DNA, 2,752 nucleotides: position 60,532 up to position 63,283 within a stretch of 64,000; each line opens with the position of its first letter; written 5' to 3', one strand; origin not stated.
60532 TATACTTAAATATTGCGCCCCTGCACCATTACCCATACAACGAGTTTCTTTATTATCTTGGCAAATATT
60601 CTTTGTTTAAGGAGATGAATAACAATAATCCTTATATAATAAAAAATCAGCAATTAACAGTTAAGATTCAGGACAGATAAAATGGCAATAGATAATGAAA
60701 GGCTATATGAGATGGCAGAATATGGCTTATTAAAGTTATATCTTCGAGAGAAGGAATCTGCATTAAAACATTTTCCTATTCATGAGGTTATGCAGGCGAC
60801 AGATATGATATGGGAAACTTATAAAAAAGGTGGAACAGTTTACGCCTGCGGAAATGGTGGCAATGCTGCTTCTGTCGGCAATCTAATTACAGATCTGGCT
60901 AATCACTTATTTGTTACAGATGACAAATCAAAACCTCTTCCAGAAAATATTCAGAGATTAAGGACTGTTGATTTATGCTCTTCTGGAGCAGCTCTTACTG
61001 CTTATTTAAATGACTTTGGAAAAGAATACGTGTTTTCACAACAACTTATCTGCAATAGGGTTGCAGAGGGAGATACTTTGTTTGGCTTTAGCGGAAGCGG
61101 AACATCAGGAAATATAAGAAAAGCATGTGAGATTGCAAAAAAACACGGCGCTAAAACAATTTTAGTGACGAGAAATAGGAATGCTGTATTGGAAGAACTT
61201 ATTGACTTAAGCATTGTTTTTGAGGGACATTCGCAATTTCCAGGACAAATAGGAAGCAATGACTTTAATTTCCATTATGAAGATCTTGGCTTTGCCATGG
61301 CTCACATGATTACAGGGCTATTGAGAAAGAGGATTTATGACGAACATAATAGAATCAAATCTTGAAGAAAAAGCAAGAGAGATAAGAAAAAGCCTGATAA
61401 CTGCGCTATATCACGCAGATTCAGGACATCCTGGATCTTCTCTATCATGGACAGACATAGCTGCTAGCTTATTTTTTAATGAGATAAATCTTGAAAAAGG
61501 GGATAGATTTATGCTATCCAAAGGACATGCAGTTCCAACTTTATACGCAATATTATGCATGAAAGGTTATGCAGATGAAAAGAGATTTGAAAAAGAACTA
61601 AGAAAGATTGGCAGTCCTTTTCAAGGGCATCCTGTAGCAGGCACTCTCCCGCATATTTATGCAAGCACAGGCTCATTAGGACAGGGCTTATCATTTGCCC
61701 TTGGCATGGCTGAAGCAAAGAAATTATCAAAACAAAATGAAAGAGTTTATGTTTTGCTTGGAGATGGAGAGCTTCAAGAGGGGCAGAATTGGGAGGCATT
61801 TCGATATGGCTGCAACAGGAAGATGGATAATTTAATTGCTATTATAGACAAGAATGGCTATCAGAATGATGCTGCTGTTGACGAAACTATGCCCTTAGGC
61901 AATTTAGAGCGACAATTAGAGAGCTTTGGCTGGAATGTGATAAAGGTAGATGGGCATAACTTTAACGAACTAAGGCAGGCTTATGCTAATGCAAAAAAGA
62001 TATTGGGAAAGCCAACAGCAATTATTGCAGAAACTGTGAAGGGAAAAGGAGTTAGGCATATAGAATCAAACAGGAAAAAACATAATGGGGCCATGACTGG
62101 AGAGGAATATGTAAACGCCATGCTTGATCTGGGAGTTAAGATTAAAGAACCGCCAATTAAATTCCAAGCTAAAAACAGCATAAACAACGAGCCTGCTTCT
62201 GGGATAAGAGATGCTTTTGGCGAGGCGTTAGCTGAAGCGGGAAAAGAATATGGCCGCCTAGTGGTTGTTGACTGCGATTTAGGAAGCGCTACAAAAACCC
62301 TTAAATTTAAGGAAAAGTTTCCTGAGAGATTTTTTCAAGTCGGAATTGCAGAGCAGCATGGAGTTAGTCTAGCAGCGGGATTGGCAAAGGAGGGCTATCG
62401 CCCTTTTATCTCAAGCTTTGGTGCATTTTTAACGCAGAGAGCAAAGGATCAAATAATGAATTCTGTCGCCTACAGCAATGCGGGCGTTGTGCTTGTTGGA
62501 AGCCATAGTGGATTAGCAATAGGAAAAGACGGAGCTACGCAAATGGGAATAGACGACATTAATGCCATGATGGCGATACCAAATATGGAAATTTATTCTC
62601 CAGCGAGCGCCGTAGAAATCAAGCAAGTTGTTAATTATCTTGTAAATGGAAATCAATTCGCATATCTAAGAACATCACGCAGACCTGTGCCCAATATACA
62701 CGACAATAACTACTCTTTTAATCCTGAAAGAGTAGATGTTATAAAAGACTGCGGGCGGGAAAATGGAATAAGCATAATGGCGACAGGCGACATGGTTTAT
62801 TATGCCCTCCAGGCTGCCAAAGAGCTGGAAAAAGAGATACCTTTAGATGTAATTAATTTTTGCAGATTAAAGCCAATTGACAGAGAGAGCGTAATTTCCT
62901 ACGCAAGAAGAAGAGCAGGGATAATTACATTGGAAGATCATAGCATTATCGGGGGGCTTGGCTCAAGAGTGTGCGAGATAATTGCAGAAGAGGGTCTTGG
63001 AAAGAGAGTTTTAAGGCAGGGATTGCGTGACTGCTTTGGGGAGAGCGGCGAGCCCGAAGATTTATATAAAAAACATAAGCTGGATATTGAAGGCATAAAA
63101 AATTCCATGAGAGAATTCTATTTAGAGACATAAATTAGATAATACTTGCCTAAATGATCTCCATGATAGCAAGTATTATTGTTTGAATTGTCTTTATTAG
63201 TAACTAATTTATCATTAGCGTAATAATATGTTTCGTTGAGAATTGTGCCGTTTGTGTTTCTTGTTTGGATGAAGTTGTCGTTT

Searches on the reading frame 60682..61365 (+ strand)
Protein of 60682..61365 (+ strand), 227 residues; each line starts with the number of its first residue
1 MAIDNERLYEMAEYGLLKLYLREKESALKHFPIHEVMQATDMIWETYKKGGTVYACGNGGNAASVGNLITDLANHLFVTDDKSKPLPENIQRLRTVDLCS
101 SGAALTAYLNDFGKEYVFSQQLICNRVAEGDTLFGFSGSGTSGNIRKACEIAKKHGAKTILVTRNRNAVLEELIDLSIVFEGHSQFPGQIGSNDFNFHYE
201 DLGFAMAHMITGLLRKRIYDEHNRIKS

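Call 15: search_protein_families(library=pfam, proteins=[window:60682-61365:+], max_evalue=0.001)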
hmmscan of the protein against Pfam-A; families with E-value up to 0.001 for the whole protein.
window:60682-61365:+ (227 aa): 2 families
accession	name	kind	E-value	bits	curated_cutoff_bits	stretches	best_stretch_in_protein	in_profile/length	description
PF13580.11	SIS_2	-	3.6e-12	46.9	27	1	34-163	19-137/138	SIS domain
PF01380.27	SIS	-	0.0005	20.3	25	0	123-173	47-97/131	SIS domain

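Call 43: search_protein_families(library=ncbifam, proteins=[window:60682-61365:+], max_evalue=0.00001)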
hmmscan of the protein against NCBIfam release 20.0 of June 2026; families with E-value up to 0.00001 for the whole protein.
window:60682-61365:+ (227 aa): 5 families
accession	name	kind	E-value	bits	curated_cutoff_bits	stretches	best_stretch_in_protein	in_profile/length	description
TIGR00441.1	gmhA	equivalog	1.2e-17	64.4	209.45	1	41-180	2-130/154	D-sedoheptulose 7-phosphate isomerase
NF001628.0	PRK00414.1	equivalog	8e-17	61.5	265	1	32-180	26-162/192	D-sedoheptulose 7-phosphate isomerase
NF010546.0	PRK13936.1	equivalog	1.4e-14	54.3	276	1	24-174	18-156/197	phosphoheptose isomerase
NF010547.0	PRK13938.1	equivalog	5e-13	49.1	320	1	40-179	35-163/196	D-sedoheptulose 7-phosphate isomerase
TIGR03127.2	RuMP_HxlB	equivalog_domain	2.1e-08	34.3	160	1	109-185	52-128/178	6-phospho-3-hexuloisomerase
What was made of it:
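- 60682..63133 (+): GmhA-like SIS protein (60682-61365) and transketolase (61337-63133): supply and isomerisation of sedoheptulose-7-P. The gmhA model is the best NCBIfam hit at 64 bits, below its cut-off (call 43).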

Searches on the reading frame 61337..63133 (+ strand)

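Call 15: search_protein_families(library=pfam, proteins=[window:61337-63133:+], max_evalue=0.001)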
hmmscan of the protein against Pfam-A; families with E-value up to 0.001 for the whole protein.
window:61337-63133:+ (598 aa): 7 families
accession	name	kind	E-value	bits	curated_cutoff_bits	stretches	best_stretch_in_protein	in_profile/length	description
PF00456.26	Transketolase_N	-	2.3e-43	148.9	22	1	13-270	6-280/334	Transketolase, thiamine diphosphate binding domain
PF02779.29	Transket_pyr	-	1.2e-34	119.8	27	1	290-450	5-171/174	Transketolase, pyrimidine binding domain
PF02780.25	Transketolase_C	-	3.7e-22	79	25.9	1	476-587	10-124/124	Transketolase, C-terminal domain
PF13292.11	DXP_synthase_N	-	5.9e-13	49.1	21.2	1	4-176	13-174/274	1-deoxy-D-xylulose-5-phosphate synthase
PF00676.26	E1_dh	-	3.5e-05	23.3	22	1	106-221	95-209/300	Dehydrogenase E1 component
PF09364.15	XFP_N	-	0.00021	20.7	23.7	1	105-219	133-247/364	XFP N-terminal domain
PF02775.26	TPP_enzyme_C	-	0.00062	20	21.9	0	109-176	25-86/151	Thiamine pyrophosphate enzyme, C-terminal TPP binding domain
